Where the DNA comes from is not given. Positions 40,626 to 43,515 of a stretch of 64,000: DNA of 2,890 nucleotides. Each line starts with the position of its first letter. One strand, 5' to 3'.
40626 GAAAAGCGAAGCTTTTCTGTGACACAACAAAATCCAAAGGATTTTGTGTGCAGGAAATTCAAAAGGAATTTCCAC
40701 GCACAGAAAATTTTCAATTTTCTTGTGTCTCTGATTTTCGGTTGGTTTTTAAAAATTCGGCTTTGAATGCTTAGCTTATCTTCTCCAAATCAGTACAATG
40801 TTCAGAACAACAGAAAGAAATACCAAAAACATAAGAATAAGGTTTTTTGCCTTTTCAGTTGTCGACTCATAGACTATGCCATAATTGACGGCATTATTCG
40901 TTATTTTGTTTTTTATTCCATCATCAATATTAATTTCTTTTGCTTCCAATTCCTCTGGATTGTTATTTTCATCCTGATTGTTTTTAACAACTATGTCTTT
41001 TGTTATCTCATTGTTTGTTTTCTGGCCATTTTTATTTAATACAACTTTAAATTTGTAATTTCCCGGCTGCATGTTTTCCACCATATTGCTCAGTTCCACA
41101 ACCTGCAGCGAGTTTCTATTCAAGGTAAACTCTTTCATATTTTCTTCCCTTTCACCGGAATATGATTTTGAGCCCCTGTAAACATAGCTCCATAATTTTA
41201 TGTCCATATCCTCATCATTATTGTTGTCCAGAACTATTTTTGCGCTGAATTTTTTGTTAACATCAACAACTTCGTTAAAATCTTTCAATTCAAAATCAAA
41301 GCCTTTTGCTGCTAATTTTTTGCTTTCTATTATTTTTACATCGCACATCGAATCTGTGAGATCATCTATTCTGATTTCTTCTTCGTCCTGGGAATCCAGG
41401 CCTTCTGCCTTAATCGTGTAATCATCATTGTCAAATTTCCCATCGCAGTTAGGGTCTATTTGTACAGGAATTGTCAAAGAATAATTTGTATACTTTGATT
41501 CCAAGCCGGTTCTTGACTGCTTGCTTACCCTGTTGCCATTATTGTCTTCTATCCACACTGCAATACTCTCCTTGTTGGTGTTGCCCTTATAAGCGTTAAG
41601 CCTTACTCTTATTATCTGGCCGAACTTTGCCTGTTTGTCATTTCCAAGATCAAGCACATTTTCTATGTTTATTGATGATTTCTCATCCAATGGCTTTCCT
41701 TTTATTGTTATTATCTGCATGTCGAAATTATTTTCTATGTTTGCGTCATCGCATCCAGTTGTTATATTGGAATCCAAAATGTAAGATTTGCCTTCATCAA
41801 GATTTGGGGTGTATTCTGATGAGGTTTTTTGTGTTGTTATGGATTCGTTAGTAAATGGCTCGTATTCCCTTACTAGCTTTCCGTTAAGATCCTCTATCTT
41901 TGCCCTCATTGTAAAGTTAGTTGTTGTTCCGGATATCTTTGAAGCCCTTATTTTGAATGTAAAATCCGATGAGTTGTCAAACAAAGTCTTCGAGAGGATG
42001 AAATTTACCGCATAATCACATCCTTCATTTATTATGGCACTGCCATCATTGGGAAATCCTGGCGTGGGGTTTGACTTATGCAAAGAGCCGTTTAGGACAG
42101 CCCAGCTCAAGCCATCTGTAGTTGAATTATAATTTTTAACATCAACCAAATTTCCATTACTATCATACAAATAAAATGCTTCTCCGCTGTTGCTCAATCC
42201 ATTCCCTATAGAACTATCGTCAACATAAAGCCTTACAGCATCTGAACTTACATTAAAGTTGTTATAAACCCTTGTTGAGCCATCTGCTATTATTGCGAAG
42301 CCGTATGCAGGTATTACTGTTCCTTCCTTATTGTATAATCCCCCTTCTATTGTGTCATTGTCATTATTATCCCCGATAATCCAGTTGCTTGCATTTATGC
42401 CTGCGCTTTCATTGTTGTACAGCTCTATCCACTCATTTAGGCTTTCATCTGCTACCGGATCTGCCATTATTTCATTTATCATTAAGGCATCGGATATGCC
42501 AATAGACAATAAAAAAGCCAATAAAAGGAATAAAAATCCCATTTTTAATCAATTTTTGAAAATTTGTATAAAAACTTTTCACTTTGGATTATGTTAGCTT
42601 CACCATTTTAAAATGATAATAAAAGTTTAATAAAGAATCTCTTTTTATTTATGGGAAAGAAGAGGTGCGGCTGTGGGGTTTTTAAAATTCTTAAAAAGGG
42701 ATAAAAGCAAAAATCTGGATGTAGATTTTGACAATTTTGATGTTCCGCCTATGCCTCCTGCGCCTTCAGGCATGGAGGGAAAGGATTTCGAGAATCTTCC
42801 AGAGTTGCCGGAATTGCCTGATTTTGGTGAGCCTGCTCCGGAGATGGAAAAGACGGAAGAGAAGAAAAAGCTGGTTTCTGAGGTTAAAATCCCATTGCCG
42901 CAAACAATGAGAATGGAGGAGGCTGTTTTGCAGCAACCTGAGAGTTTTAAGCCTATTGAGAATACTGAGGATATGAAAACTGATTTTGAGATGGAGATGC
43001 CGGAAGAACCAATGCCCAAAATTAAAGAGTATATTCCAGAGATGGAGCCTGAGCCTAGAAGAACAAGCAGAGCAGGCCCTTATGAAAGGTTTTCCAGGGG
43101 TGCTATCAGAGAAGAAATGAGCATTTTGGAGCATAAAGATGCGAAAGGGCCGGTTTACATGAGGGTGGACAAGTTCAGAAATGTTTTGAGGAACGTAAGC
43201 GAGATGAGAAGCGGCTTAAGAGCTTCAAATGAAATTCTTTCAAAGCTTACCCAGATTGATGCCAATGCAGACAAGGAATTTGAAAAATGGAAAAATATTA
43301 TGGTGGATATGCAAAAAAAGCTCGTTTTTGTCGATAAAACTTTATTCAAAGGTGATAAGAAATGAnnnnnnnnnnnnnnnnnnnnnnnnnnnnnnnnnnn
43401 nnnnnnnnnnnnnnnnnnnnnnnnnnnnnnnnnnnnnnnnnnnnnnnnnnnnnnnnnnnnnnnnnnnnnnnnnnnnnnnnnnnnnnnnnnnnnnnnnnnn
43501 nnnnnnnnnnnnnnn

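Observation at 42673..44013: Translationally coupled operon of three paralogous coiled-coil proteins sharing a novel ~70-aa module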

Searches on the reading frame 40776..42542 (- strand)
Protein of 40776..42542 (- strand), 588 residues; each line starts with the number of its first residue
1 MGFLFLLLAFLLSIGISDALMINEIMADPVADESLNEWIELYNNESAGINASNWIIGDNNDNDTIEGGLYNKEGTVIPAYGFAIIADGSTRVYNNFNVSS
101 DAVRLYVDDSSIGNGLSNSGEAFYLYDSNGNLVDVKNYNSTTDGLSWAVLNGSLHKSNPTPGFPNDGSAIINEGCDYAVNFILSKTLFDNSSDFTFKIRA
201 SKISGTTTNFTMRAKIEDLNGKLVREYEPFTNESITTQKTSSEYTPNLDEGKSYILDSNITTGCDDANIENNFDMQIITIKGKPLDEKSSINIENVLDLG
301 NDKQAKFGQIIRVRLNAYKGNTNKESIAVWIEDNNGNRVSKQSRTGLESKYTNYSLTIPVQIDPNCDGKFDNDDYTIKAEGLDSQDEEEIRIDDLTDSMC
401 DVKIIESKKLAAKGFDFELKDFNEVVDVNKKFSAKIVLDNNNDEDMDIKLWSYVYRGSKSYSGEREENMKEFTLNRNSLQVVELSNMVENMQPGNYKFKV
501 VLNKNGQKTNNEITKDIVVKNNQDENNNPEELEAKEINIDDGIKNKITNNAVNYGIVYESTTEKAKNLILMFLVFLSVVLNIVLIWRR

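Call 20: search_protein_families(library=pfam, proteins=[window:40776-42542:-], max_evalue=0.001)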
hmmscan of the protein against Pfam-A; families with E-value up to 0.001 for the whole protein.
window:40776-42542:- (588 aa): 1 family
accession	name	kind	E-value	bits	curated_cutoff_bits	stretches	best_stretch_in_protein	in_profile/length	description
PF00932.25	LTD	-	4.6e-14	53.2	34.3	1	19-138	7-107/109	Lamin Tail Domain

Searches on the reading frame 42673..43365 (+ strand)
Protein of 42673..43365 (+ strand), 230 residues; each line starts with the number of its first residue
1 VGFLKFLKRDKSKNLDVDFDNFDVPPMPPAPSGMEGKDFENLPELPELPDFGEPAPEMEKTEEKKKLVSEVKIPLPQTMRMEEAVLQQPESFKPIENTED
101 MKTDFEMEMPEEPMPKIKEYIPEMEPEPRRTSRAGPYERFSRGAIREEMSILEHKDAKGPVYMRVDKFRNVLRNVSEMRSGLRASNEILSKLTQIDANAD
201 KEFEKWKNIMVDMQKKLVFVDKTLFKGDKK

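Call 3: search_protein_families(library=pfam, proteins=[window:42673-43365:+], max_evalue=10)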
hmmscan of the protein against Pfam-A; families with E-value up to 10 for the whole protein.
window:42673-43365:+ (230 aa): 1 family
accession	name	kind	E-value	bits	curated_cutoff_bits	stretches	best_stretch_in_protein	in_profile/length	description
PF17111.11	PigL_N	-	0.044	13.6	27.2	1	162-207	25-71/209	Pigment biosynthesis cluster protein PigL N-terminal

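Call 4: search_protein_families(library=ncbifam, proteins=[window:42673-43365:+], max_evalue=10)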
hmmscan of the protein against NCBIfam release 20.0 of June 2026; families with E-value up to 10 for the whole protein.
window:42673-43365:+ (230 aa): 0 families

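Call 11: find_homologous_proteins(query=window:42673-43362:+, max_evalue=0.01)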
Query window:42673-43362:+ (230 aa): 104 proteins with E <= 0.01 among 401 candidates.
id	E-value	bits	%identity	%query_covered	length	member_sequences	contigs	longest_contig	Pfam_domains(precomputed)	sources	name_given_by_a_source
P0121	9.1e-95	334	73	100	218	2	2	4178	-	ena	-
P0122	1.2e-94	334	72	100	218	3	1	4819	-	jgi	-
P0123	2.9e-90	320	70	100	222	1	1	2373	-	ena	-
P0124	4.6e-89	316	69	100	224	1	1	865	-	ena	-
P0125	1.4e-87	311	70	93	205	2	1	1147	-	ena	-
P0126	4.1e-87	309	99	63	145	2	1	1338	-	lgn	-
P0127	2.6e-86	307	68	100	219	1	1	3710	-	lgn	-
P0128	3.9e-86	306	69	100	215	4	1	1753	-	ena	-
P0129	5.9e-86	306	68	100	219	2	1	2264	-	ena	-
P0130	2.6e-85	304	71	93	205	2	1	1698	-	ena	-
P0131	8.1e-79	282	65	100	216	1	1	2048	-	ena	-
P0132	1.9e-76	275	68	93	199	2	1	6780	-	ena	-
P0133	3.3e-64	235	59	93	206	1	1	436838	-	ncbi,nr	ncbi:hypothetical protein HYU09_03035 [Candidatus Woesearchaeota archaeon]|nr:hypothetical protein [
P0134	2.1e-61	225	52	100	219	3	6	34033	-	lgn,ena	-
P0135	1.3e-44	170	42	98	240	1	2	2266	-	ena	-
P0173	6.3e-27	113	32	100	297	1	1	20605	-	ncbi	-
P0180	4.2e-22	97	35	99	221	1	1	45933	-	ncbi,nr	ncbi:MAG: hypothetical protein Q8R04_06360 [Nanoarchaeota archaeon]|nr:hypothetical protein [Nanoarc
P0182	1.3e-21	95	35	99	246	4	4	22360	-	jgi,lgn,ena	-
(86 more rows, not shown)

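Call 33: find_encoding_contigs(protein=P0180, flank=8000, max_places=2)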
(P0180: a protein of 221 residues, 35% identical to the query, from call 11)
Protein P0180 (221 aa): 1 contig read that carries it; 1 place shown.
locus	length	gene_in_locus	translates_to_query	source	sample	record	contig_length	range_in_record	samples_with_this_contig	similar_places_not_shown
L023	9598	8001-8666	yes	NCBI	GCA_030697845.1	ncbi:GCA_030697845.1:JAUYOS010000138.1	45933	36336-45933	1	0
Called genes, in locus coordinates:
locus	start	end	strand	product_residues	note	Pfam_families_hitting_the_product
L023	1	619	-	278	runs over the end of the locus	PF04471:Mrr_cat (weak)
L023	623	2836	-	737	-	PF00270:DEAD, PF04851:ResIII, PF21210:RNA_helicase_helical, PF00271:Helicase_C, PF02732:ERCC4, PF12826:HHH_2, PF14520:HHH_5 (weak)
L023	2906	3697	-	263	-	PF13473:Cupredoxin_1 (faint), PF14347:DUF4399 (faint)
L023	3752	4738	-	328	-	PF04079:SMC_ScpB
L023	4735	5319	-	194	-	PF27325:MJ0538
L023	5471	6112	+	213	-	PF01865:PhoU_div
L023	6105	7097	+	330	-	PF01384:PHO4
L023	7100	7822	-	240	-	-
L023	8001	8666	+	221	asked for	-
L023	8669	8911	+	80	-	-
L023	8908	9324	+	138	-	-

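Call 34: find_encoding_contigs(protein=P0173, flank=8000, max_places=2)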
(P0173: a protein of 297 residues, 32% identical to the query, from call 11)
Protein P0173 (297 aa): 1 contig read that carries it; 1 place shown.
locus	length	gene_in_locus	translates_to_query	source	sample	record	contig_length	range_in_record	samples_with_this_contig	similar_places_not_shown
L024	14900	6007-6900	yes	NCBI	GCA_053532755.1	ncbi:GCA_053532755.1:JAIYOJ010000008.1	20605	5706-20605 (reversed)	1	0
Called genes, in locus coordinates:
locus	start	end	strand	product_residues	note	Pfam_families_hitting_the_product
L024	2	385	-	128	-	?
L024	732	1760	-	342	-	PF04079:SMC_ScpB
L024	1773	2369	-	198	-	PF27325:MJ0538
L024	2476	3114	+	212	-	PF01865:PhoU_div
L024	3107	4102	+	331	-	PF01384:PHO4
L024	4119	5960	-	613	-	PF00932:LTD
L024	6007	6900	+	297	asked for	-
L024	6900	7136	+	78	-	-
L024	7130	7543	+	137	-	-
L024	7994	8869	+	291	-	PF02661:Fic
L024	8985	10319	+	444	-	PF00753:Lactamase_B, PF12706:Lactamase_B_2 (weak), PF22505:RNase_J_b_CASP, PF07521:RMMBL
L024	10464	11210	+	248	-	PF00705:PCNA_N, PF02144:Rad1 (weak), PF04139:Rad9 (weak), PF02747:PCNA_C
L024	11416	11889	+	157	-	-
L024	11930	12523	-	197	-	-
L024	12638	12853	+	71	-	-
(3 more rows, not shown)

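Call 35: find_encoding_contigs(protein=P0182, flank=8000, max_places=2)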
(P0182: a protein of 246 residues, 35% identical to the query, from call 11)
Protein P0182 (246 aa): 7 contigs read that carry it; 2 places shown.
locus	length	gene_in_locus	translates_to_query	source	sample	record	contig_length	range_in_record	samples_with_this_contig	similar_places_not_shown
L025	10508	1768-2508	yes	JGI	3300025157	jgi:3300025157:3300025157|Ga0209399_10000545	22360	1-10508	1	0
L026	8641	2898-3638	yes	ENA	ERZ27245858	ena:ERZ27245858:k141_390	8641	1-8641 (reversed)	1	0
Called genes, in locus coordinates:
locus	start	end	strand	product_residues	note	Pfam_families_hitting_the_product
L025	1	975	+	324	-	?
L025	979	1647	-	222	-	-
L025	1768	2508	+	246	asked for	-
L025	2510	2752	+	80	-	-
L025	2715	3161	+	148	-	-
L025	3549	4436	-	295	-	PF02661:Fic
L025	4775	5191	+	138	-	-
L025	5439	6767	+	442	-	PF00753:Lactamase_B (weak), PF12706:Lactamase_B_2, PF22505:RNase_J_b_CASP, PF07521:RMMBL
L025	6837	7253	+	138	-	-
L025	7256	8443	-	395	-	PF01882:DUF58 (faint), PF00092:VWA, PF13519:VWA_2, PF13768:VWA_3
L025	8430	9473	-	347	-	PF20030:bpMoxR (faint), PF00493:MCM (faint), PF01078:Mg_chelatase, PF07726:AAA_3, PF07728:AAA_5, PF00158:Sigma54_activat, PF01078:Mg_chelatase, PF17863:AAA_lid_2, +3 more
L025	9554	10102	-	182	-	-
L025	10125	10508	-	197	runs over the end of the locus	PF01569:PAP2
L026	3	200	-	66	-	?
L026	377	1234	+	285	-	PF00665:rve, PF13683:rve_3 (faint)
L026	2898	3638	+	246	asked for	-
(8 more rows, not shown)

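Call 68: search_protein_families(library=phrogs, proteins=[window:42673-43362:+], max_evalue=0.1)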
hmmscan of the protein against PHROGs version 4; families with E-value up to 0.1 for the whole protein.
window:42673-43362:+ (230 aa): 0 families

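Call 69: search_protein_families(library=padloc, proteins=[window:42673-43362:+], max_evalue=0.1)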
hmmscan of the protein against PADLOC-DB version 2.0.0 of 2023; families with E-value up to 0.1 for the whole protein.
window:42673-43362:+ (230 aa): 0 families
